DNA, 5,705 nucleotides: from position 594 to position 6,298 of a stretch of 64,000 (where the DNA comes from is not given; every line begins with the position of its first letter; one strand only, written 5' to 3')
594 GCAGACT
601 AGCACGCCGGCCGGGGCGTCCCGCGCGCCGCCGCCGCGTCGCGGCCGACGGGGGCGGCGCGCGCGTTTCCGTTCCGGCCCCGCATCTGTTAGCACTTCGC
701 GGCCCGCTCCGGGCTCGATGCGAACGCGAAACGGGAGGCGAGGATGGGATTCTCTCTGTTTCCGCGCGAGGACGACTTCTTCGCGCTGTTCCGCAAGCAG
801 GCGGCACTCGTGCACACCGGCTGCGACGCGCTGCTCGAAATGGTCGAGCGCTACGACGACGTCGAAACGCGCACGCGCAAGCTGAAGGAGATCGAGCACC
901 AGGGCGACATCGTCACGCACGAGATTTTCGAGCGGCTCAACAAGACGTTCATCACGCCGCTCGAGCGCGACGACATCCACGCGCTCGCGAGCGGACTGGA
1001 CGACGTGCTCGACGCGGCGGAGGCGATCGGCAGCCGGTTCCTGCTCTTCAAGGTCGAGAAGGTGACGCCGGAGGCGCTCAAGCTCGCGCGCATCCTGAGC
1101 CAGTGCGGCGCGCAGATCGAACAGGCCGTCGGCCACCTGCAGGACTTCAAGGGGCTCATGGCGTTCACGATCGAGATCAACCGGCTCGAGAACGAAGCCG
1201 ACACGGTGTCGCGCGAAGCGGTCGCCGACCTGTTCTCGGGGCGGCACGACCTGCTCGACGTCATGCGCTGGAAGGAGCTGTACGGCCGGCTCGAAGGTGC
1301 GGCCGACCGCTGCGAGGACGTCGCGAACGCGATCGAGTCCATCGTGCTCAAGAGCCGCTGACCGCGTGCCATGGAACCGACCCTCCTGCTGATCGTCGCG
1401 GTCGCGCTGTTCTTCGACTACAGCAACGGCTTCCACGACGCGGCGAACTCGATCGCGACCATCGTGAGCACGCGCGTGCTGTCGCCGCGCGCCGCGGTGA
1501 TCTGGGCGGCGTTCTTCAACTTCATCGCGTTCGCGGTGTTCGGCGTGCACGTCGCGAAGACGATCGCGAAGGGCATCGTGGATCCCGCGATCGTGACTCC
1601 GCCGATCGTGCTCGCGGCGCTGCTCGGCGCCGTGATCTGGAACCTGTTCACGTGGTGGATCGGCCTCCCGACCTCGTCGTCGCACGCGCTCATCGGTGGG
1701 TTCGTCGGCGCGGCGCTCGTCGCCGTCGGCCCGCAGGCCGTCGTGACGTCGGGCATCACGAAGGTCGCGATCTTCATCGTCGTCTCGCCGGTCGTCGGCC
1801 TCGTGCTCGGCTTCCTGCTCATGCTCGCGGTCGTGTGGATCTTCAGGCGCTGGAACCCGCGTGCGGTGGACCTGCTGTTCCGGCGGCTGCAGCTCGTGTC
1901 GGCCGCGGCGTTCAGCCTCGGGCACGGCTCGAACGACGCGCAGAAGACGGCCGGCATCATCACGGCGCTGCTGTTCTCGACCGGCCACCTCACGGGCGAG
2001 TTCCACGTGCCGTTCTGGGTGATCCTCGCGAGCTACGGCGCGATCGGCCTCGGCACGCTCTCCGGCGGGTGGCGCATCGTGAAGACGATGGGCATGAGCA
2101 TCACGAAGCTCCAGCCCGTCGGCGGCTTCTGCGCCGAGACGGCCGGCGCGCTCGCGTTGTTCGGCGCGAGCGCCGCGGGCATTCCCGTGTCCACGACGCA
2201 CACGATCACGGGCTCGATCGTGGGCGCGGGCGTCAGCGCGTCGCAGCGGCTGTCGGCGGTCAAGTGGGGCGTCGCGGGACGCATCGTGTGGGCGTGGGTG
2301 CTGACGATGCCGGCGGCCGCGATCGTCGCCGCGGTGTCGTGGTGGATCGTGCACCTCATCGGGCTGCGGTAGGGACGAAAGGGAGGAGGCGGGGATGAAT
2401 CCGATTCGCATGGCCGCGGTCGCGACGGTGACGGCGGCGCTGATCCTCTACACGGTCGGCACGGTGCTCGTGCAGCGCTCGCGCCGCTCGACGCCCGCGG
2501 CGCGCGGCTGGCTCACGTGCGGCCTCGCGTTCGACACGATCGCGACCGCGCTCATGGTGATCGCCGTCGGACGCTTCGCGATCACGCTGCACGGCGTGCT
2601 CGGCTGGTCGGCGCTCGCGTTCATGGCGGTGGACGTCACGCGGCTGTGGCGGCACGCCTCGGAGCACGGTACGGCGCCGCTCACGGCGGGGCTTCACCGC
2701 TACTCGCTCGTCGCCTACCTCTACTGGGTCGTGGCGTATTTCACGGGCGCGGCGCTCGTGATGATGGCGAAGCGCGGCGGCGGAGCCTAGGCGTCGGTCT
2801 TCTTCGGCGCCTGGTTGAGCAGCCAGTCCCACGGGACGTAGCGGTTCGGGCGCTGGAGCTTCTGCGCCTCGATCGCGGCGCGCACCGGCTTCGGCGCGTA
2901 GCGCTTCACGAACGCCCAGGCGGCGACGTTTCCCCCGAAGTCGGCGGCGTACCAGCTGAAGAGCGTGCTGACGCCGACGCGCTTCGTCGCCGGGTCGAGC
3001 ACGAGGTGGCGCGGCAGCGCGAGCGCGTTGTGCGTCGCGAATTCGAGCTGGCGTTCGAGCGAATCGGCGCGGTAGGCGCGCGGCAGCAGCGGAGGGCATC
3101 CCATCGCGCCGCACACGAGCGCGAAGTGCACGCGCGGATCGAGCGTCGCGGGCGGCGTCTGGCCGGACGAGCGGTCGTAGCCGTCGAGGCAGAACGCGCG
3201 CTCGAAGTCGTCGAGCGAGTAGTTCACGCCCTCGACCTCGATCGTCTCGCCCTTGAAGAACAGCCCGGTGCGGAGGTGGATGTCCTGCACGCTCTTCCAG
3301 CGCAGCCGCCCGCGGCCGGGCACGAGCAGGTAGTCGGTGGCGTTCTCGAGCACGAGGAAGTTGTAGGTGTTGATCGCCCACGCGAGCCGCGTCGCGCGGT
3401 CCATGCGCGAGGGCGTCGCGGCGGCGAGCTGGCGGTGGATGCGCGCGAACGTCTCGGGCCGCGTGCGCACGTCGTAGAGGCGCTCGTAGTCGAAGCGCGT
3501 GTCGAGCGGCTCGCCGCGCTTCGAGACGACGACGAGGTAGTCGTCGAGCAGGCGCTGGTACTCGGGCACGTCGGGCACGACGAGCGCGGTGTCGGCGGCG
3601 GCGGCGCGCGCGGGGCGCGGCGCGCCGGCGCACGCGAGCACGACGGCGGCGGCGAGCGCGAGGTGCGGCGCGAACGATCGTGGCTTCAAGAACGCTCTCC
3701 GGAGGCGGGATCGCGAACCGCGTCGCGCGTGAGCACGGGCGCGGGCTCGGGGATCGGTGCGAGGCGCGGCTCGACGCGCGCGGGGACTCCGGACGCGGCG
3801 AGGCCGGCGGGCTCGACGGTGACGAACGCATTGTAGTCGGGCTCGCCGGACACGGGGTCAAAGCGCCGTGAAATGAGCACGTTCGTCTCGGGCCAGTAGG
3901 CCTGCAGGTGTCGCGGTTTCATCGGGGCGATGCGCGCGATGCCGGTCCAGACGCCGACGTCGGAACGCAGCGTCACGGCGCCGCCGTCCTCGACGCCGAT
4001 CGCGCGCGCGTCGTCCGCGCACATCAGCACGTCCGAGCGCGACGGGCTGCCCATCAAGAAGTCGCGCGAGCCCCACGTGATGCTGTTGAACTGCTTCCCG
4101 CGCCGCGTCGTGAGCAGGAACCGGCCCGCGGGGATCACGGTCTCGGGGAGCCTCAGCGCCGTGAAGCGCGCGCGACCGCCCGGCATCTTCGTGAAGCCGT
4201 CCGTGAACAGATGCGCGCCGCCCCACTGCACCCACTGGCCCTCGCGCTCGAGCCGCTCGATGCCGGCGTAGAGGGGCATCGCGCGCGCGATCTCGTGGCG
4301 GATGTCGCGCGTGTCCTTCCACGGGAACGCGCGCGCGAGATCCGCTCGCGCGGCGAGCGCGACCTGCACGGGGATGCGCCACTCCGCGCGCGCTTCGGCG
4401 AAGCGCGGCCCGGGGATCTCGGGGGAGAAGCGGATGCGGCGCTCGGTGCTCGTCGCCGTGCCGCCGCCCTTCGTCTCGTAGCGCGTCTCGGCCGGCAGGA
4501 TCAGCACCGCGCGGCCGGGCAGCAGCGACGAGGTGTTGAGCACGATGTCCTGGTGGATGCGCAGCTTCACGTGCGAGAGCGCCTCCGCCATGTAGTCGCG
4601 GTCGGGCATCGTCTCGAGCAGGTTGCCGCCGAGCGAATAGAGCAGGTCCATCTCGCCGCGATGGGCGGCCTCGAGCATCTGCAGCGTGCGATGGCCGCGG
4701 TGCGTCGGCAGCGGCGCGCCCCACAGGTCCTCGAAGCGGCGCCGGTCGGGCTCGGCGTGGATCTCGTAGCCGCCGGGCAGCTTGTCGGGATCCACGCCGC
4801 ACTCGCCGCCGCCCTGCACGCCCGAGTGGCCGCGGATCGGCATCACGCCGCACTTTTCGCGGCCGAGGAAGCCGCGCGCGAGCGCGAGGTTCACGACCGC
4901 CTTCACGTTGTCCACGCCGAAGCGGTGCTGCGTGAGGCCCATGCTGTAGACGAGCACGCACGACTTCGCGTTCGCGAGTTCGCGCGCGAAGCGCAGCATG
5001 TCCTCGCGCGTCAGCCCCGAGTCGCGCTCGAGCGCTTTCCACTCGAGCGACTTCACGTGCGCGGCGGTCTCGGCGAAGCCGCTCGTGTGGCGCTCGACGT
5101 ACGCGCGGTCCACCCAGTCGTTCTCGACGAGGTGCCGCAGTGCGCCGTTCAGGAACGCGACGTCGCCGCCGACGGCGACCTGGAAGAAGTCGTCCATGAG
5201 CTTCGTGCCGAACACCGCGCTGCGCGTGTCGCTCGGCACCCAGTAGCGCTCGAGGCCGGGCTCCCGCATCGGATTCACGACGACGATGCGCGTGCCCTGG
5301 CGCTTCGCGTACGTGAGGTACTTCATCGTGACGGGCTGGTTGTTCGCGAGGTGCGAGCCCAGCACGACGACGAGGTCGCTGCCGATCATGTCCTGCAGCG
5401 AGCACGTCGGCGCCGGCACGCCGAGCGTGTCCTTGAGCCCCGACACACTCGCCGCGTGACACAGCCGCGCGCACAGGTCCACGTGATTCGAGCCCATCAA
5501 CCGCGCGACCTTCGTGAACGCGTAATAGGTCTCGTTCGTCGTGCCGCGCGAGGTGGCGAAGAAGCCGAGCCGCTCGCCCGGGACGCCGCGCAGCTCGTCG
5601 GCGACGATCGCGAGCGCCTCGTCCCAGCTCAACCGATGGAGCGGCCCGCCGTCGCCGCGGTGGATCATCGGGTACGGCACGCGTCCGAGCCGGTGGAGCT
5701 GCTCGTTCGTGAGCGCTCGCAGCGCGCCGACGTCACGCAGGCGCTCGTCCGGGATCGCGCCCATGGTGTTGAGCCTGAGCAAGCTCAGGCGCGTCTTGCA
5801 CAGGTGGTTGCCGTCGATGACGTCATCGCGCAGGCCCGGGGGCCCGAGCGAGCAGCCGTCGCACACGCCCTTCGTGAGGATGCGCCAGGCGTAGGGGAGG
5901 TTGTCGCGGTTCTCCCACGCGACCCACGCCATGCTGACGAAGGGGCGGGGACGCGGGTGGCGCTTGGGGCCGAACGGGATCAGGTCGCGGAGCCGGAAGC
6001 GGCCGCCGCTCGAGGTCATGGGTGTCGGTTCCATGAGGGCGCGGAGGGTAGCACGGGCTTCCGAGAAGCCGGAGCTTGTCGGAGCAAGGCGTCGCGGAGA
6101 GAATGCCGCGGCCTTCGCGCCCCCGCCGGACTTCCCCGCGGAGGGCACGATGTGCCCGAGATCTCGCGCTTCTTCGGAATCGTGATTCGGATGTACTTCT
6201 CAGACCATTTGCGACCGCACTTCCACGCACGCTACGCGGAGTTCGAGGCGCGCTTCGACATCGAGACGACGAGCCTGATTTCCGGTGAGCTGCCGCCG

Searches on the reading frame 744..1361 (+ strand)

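Call 59: search_protein_families(library=pfam, proteins=[window:744-1361:+], max_evalue=0.0001)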
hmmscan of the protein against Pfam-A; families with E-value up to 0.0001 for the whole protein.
window:744-1361:+ (205 aa): 1 family
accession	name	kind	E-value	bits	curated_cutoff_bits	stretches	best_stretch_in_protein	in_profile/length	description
PF01865.21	PhoU_div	-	4.1e-30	105.2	24.4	1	7-202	8-213/214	Protein of unknown function DUF47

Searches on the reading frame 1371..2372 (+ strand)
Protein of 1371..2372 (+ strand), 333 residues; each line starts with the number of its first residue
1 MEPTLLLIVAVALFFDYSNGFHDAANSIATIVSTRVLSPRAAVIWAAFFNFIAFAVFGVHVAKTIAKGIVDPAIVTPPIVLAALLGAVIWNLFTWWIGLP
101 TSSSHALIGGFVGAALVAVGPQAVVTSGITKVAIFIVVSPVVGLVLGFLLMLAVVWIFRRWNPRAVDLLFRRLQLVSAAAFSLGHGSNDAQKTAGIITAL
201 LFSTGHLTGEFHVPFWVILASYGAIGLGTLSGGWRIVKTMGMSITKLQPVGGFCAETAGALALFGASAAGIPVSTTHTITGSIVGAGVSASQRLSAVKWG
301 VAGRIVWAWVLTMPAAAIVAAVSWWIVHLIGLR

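Call 59: search_protein_families(library=pfam, proteins=[window:1371-2372:+], max_evalue=0.0001)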
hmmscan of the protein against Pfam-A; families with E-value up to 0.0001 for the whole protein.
window:1371-2372:+ (333 aa): 1 family
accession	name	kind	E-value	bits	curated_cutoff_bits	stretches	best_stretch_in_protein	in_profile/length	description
PF01384.25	PHO4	-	7.9e-95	318.2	33.7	1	19-320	1-350/350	Phosphate transporter family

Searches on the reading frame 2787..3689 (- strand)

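Call 59: search_protein_families(library=pfam, proteins=[window:2787-3689:-], max_evalue=0.0001)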
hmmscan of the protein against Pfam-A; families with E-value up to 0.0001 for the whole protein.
window:2787-3689:- (300 aa): 1 family
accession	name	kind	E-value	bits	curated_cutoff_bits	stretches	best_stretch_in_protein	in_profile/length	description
PF04784.19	DUF547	-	3.6e-18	66.2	27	1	94-220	2-122/125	Protein of unknown function, DUF547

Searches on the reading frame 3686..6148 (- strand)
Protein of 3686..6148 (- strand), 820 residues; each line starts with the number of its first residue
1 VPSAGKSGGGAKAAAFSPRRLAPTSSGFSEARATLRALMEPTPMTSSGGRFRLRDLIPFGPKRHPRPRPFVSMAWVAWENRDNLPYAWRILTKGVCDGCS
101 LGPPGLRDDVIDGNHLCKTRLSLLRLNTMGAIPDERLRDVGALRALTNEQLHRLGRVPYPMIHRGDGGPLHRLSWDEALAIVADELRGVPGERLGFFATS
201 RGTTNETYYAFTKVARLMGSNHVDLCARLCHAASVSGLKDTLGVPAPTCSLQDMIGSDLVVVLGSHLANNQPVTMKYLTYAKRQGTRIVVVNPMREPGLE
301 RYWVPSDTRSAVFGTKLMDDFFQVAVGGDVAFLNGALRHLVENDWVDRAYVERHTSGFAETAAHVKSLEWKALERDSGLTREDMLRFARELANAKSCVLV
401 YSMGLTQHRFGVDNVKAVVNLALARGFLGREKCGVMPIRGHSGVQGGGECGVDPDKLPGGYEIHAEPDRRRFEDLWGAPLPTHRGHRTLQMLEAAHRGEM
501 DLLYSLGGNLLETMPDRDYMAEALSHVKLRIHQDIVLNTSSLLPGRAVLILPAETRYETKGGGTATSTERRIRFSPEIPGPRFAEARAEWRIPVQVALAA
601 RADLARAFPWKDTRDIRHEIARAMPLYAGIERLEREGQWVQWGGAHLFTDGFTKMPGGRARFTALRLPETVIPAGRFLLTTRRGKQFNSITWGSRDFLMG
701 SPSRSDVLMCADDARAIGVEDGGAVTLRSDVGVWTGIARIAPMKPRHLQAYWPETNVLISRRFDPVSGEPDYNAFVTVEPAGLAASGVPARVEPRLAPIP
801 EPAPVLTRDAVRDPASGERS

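Call 59: search_protein_families(library=pfam, proteins=[window:3686-6148:-], max_evalue=0.0001)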
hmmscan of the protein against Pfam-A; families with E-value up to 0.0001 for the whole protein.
window:3686-6148:- (820 aa): 2 families
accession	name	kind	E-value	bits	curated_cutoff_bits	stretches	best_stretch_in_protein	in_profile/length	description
PF00384.28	Molybdopterin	-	9.8e-31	107.5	24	1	156-596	1-350/353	Molybdopterin oxidoreductase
PF01568.27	Molydop_binding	-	2.3e-11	44.1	26.8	1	678-774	3-108/110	Molydopterin dinucleotide binding domain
